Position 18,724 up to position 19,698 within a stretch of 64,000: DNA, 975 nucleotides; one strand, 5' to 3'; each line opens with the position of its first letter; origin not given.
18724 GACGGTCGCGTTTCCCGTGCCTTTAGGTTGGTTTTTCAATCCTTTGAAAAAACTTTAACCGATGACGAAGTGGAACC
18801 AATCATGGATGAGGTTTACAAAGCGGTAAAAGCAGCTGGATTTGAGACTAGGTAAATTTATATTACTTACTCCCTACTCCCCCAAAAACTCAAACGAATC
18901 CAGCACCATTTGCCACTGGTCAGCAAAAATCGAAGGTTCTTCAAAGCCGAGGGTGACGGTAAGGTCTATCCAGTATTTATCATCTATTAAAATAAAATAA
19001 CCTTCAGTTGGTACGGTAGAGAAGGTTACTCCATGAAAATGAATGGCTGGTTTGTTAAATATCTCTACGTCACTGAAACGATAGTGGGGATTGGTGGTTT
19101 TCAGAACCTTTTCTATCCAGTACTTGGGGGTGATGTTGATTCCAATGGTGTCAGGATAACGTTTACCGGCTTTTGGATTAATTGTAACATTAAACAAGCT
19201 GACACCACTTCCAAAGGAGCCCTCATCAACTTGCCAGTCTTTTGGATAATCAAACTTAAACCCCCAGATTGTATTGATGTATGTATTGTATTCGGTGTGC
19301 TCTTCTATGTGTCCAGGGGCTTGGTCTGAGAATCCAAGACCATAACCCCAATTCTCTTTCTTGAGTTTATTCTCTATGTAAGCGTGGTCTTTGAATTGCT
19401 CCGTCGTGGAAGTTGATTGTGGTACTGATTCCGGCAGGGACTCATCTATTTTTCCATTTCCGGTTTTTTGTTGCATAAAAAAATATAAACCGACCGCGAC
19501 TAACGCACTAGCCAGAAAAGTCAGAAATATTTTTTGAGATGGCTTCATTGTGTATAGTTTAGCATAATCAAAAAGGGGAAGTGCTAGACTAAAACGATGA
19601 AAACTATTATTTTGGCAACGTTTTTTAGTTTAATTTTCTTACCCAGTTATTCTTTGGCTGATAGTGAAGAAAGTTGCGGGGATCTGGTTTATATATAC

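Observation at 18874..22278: NlpC/P60 peptidase cassette flanked by inverted paralogous secreted proteins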

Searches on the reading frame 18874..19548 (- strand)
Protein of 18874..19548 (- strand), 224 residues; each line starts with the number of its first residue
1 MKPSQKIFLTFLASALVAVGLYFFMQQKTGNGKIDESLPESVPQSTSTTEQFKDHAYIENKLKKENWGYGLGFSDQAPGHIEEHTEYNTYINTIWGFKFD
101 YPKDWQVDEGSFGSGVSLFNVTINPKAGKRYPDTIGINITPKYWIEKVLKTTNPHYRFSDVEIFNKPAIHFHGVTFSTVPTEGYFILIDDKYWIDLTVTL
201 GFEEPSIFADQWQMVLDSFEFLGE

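Call 7: search_protein_families(library=pfam, proteins=[window:18874-19548:-], max_evalue=1)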
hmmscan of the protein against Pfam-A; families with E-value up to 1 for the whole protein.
window:18874-19548:- (224 aa): 3 families
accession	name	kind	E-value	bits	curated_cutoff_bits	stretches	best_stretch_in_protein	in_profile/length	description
PF18933.6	PsbP_2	-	0.0046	17.4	27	1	84-109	41-66/184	PsbP-like protein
PF01789.22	PsbP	-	0.052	14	23.5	1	86-123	2-38/155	PsbP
PF03852.21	Vsr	-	0.14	12.5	27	0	11-40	26-55/74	DNA mismatch endonuclease Vsr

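Call 11: find_homologous_proteins(query=window:18874-19548:-, max_evalue=0.001)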
Query window:18874-19548:- (224 aa): 3 proteins with E <= 0.001 among 181 candidates.
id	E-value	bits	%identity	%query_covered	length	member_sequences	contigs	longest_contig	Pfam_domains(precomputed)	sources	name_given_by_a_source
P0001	3.1e-151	519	100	100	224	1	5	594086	-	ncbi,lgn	-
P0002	1.1e-31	128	48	62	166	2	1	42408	-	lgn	-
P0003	1.5e-31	128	38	96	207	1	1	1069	-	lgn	-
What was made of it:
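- Tried and rejected: Word-index homolog search with A. It gave only 3 hits (call 11) and wrongly suggested an orphan family.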

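Call 12: search_protein_families(library=ncbifam, proteins=[window:18874-19548:-], max_evalue=0.1)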
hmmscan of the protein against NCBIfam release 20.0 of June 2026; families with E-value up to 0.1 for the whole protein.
window:18874-19548:- (224 aa): 0 families

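Call 14: find_encoding_contigs(protein=P0001, flank=10000, max_places=10)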
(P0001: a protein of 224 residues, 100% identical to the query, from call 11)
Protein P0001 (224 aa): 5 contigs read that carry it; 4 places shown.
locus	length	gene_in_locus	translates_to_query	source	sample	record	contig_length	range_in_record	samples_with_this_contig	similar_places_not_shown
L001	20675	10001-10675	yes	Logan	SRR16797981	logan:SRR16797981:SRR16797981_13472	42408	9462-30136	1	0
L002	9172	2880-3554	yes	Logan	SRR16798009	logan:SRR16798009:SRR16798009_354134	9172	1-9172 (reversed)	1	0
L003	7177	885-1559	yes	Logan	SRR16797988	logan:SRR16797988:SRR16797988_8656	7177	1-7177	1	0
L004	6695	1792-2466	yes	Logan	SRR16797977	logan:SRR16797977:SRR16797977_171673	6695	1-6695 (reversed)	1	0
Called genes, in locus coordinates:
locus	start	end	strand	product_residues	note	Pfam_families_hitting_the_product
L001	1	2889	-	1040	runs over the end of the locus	-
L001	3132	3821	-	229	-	PF04203:Sortase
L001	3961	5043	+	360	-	-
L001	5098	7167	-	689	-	PF02518:HATPase_c, PF00204:DNA_gyraseB, PF01751:Toprim, PF00986:DNA_gyraseB_C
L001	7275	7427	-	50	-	-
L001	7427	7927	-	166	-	-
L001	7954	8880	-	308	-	-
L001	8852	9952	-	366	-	-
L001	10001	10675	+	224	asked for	-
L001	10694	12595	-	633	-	PF03483:B3_4, PF03484:B5, PF17759:tRNA_synthFbeta, PF03147:FDX-ACB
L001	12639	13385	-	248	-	PF01409:tRNA-synt_2d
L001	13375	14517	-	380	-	-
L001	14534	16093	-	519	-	PF13632:Glyco_trans_2_3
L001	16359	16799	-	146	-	-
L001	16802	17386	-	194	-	PF25025:EF-Ts_N (weak), PF00889:EF_TS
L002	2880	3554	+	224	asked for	-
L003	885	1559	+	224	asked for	-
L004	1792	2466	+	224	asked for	-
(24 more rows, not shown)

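Call 31: predict_structure(alignment_id=A2)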
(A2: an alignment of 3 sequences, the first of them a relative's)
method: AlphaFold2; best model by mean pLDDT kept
length: 224 residues; sequences in the alignment: 3
mean_pLDDT: 62.3   pTM: 0.56
mean pLDDT of the five models: 62.3, 60.9, 58.3, 53.2, 51.8
residues with pLDDT >= 90: 3; 70-90: 101; 50-70: 60; < 50: 60
segments of 3 or more residues with pLDDT < 50: 25-76, 112-114
pLDDT, mean of each block of 10 residues (from residue 1): 54 66 47 29 26 27 34 51 87 83 82 61 70 73 64 67 81 66 80 79 59 83 70
secondary structure, 60 per line:
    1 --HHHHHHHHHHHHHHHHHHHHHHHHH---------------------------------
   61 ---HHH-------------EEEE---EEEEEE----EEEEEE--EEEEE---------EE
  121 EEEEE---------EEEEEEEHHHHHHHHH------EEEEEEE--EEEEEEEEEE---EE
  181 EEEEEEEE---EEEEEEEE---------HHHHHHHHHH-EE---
elements in order: H3-27 E80-83 E87-92 E97-102 E105-109 E119-125 E135-141 H142-150 E157-163 E166-175 E179-188 E192-199 H209-218

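Call 32: search_protein_representatives(alignment_id=A2)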
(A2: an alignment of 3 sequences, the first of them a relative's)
Query: 3 sequences, 224 profile positions. Proteins with E-value up to 0.001 (for the whole library): 301; up to 1e-10: 49; up to 1e-30: 4. The best 150 are listed.
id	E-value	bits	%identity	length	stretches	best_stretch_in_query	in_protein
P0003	8.1e-95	333.1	-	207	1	2-222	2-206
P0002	3.3e-70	252.7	-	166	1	12-167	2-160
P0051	1.8e-47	178.3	-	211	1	2-222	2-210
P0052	1.4e-31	126.3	-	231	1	8-222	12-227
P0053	3.3e-27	112.0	-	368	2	70-224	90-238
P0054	6.3e-26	107.8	-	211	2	89-221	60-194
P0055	6.4e-26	107.8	-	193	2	82-203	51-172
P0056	1.1e-24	103.8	-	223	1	88-221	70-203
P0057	6.5e-24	101.2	-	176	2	85-222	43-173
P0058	1.3e-23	100.2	-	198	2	78-203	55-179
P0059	2.2e-23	99.5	-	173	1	87-222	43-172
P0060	5.3e-23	98.3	-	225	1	88-221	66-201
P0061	1.6e-22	96.7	-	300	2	77-153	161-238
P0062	8.9e-22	94.3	-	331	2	86-171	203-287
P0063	3.5e-21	92.3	-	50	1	175-224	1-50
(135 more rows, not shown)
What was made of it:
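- Tried and rejected: The exhaustive profile search found 301 representatives (call 32).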

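Call 35: search_protein_families(library=pfam, alignment_id=A3, max_evalue=0.01)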
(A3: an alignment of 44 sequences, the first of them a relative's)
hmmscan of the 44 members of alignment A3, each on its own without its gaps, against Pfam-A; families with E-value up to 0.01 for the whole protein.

A. member 1, P0001 (224 aa): 1 family
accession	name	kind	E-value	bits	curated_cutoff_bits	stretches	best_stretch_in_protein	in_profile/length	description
PF18933.6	PsbP_2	-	0.0046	17.4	27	1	84-109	41-66/184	PsbP-like protein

B. families by the number of members that match (of 44 scanned): 7 families
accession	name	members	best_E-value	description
PF18933.6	PsbP_2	36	1.1e-13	PsbP-like protein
PF01789.22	PsbP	12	0.00021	PsbP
PF15099.11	PIRT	1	0.0036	Phosphoinositide-interacting protein family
PF10883.13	DUF2681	1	0.004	Protein of unknown function (DUF2681)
PF09624.15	DUF2393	1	0.0059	Protein of unknown function (DUF2393)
PF12685.13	SpoIIIAH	1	0.0081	SpoIIIAH-like protein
PF10694.14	DUF2500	1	0.0089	Protein of unknown function (DUF2500)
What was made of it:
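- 18874..19548 (-): Paralog A: intact 224-aa membrane-anchored PsbP-fold protein. It has a TM helix at aa 3-28, a disordered linker, a helix at aa 53-64 (the shared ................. peptide), and an alpha/beta domain at aa 79-222 (18883-19314). 36 of 44 relatives match Pfam PsbP_2 (call 35).
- On PsbP/Mog1 fold superfamily (Pfam PsbP_2 PF18933): However, 36 of 44 family relatives match at E<=0.01, with a best E of 1.1e-13 (call 35).
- Closest known: PsbP/Mog1p-fold proteins. Same: Most family relatives match PF18933 (call 35).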

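Call 38: predict_structure(alignment_id=A3)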
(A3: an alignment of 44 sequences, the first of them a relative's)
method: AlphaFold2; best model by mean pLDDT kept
length: 224 residues; sequences in the alignment: 44
mean_pLDDT: 85.1   pTM: 0.70
mean pLDDT of the five models: 85.1, 84.8, 84.0, 83.4, 83.4
residues with pLDDT >= 90: 140; 70-90: 33; 50-70: 41; < 50: 10
segments of 3 or more residues with pLDDT < 50: 46-48, 68-73
pLDDT, mean of each block of 10 residues (from residue 1): 88 97 81 54 52 63 59 65 98 96 96 87 92 91 93 90 97 92 96 96 91 98 86
secondary structure, 60 per line:
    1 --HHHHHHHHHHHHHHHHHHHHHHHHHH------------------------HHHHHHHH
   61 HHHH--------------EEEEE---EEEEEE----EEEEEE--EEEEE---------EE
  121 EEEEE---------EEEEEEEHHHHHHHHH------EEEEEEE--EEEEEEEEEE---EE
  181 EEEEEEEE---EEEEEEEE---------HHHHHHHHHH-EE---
elements in order: H3-28 H53-64 E79-83 E87-92 E97-102 E105-109 E119-125 E135-141 H142-150 E157-163 E166-175 E179-188 E192-199 H209-218
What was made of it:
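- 18874..19548 (-): AlphaFold2 model with mean pLDDT 85 and above 90 in the domain (call 38).
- On PsbP/Mog1 fold superfamily (Pfam PsbP_2 PF18933): The model has pLDDT above 90 in the domain (call 38).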

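Call 43: fold_search(model_id=the predicted structure, library=pdb)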
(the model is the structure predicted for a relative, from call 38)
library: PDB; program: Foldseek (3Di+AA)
matches with E <= 10: 1056; with E <= 0.001: 18
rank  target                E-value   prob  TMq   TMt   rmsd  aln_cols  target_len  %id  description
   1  9grx_0                1.6e-05  1.00  0.39  0.51   6.0       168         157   15  NDH-PSI-LHCI supercomplex from S. oleracea (released 2025-02-12)
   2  4rti                  3.8e-05  1.00  0.39  0.47   5.2       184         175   12  The crystal structure of PsbP from Spinacia oleracea (released 2015-03-11)
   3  9gnw_P                5.3e-05  1.00  0.39  0.45   8.5       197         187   10  Universal PSII assembly intermediate (released 2025-09-17)
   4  9i4t_P                7.3e-05  1.00  0.35  0.42   6.9       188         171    9  Photosystem II from Arabidopsis thaliana (released 2026-03-25)
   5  5xnl_P                7.8e-05  1.00  0.39  0.45   8.8       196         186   13  Structure of stacked C2S2M2-type PSII-LHCII supercomplex from Pisum sativum (released 2017-09-20)
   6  2vu4                  8.2e-05  1.00  0.38  0.52   6.3       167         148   10  Structure of PsbP protein from Spinacia oleracea at 1.98 A resolution (released 2009-07-21)
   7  1v2b_B                8.2e-05  1.00  0.36  0.48   6.6       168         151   11  Crystal Structure of PsbP Protein in the Oxygen-Evolving Complex of Photosystem II from Higher Plants (released 2004-05-18)
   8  1v2b_A                1.1e-04  1.00  0.36  0.49   6.7       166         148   10  Crystal Structure of PsbP Protein in the Oxygen-Evolving Complex of Photosystem II from Higher Plants (released 2004-05-18)
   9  2lnj_MODEL_1_A        1.1e-04  1.00  0.40  0.49   5.4       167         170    8  Solution Structure of Cyanobacterial PsbP (CyanoP) from Synechocystis sp. PCC 6803 (released 2012-06-06)
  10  7pi0_P                1.1e-04  1.00  0.35  0.40  10.0       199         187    9  Unstacked compact Dunaliella PSII (released 2022-08-17)
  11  4rth_A                1.5e-04  1.00  0.39  0.49   5.2       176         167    9  The crystal structure of PsbP from Zea mays (released 2015-03-11)
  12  3lyd_B                2.1e-04  1.00  0.37  0.48   5.2       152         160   16  Crystal structure of Putative uncharacterized protein from Jonesia denitrificans (released 2010-03-09)
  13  4rth_B                2.7e-04  1.00  0.38  0.49   5.9       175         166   10  The crystal structure of PsbP from Zea mays (released 2015-03-11)
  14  8z9d_P                2.7e-04  1.00  0.35  0.40  11.3       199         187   10  cryo-EM structure of PSII-LHCII megacomplex from spinach (released 2024-11-13)
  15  3lyd_A                3.4e-04  1.00  0.39  0.51   4.4       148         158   16  Crystal structure of Putative uncharacterized protein from Jonesia denitrificans (released 2010-03-09)
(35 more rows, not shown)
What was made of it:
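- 18874..19548 (-): Foldseek top hits are PsbP and CyanoP at E about 1e-5 to 1e-4 (call 43).
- On PsbP/Mog1 fold superfamily (Pfam PsbP_2 PF18933): The top 11 Foldseek PDB hits are PsbP or PsbP-like subunits of photosynthetic complexes, at probability 1.0 and E of 1.6e-5 to 1.5e-4 (call 43).
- Closest known: PsbP/Mog1p-fold proteins. Same: The fold matches: Foldseek probability 1.0, E about 1e-5 to 1e-4 (call 43).
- The immunity protein Tsi3 is among the structural neighbours (call 43, E=6e-3). PsbP, a scaffold protein, is the better match (call 43).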

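Call 64: find_related_loci(query=A6, collection=metagenome_contigs, flank=6000)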
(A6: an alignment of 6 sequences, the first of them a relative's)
Query A6 (224 aa) in metagenome_contigs; peptide patterns used: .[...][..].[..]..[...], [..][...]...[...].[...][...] (x = any residue, [..] = any of these).
596 stretches matched a pattern; 5 encode a relative of the query (tblastn E <= 1e-3); 5 distinct loci.
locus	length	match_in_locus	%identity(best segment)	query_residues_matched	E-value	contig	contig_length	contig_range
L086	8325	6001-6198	42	79-143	4e-8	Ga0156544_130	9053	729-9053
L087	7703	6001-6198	42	79-143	4e-8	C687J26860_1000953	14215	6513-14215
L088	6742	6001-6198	42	79-143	4e-8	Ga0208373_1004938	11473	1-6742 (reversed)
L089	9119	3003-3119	46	71-109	3e-6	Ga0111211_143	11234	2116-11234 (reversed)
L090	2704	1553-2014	27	86-221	5e-6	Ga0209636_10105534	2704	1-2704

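Call 66: find_encoding_contigs(protein=P0052, flank=5000, max_places=2)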
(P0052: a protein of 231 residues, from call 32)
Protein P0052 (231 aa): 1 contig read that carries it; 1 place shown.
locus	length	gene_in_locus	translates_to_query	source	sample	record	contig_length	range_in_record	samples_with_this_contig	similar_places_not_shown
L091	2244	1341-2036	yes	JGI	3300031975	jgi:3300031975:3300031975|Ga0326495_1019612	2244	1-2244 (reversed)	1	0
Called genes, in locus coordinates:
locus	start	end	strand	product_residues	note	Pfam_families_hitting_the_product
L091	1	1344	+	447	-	?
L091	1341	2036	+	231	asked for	-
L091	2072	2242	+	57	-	?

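Call 67: find_encoding_contigs(protein=P0054, flank=5000, max_places=2)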
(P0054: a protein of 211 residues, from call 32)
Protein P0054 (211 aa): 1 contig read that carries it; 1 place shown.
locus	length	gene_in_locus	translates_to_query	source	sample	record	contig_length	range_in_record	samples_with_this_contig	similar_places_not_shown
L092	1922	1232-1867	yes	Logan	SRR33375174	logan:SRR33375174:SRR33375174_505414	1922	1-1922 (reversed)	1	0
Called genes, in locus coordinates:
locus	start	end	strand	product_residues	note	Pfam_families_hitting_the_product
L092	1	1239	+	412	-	?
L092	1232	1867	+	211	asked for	-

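Call 68: find_encoding_contigs(protein=P0055, flank=5000, max_places=2)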
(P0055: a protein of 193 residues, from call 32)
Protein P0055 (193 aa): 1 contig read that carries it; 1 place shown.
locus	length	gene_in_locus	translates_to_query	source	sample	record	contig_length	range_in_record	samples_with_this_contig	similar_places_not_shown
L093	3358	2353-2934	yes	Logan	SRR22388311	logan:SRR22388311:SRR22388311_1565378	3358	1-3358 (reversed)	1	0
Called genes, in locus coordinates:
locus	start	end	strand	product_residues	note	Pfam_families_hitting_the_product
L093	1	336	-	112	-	?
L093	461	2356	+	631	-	PF00877:NLPC_P60 (weak)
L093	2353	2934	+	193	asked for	-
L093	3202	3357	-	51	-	?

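Call 69: find_encoding_contigs(protein=P0057, flank=5000, max_places=2)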
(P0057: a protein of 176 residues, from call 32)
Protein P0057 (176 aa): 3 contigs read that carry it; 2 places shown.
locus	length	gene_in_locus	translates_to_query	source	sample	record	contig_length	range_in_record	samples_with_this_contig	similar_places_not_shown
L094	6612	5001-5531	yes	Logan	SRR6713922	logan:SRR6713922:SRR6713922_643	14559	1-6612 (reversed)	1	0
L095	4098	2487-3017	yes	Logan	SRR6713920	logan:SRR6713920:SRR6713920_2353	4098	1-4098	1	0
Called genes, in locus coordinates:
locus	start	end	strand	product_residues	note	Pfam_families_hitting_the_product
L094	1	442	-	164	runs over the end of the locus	PF00293:NUDIX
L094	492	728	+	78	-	-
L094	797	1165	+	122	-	-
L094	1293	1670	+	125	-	PF11969:DcpS_C, PF01230:HIT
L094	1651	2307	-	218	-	PF00485:PRK, PF02223:Thymidylate_kin (faint)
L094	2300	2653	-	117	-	PF09966:DUF2200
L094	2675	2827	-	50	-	-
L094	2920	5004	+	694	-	PF00877:NLPC_P60 (weak)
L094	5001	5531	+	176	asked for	PF18933:PsbP_2 (weak)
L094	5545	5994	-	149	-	PF00293:NUDIX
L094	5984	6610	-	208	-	?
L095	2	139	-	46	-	?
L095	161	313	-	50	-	-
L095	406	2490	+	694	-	PF00877:NLPC_P60 (weak)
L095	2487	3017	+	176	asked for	PF18933:PsbP_2 (weak)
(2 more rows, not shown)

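Call 83: search_protein_families(library=phrogs, proteins=[window:18874-19548:-], max_evalue=0.01)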
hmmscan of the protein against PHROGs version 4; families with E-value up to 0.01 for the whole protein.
window:18874-19548:- (224 aa): 0 families

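Call 84: search_protein_families(library=padloc, proteins=[window:18874-19548:-], max_evalue=0.01)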
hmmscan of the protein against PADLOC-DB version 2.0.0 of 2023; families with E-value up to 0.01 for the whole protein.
window:18874-19548:- (224 aa): 0 families
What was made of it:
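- Tried and rejected: The partner has no phage match, and PADLOC gives nothing (calls 83-84).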
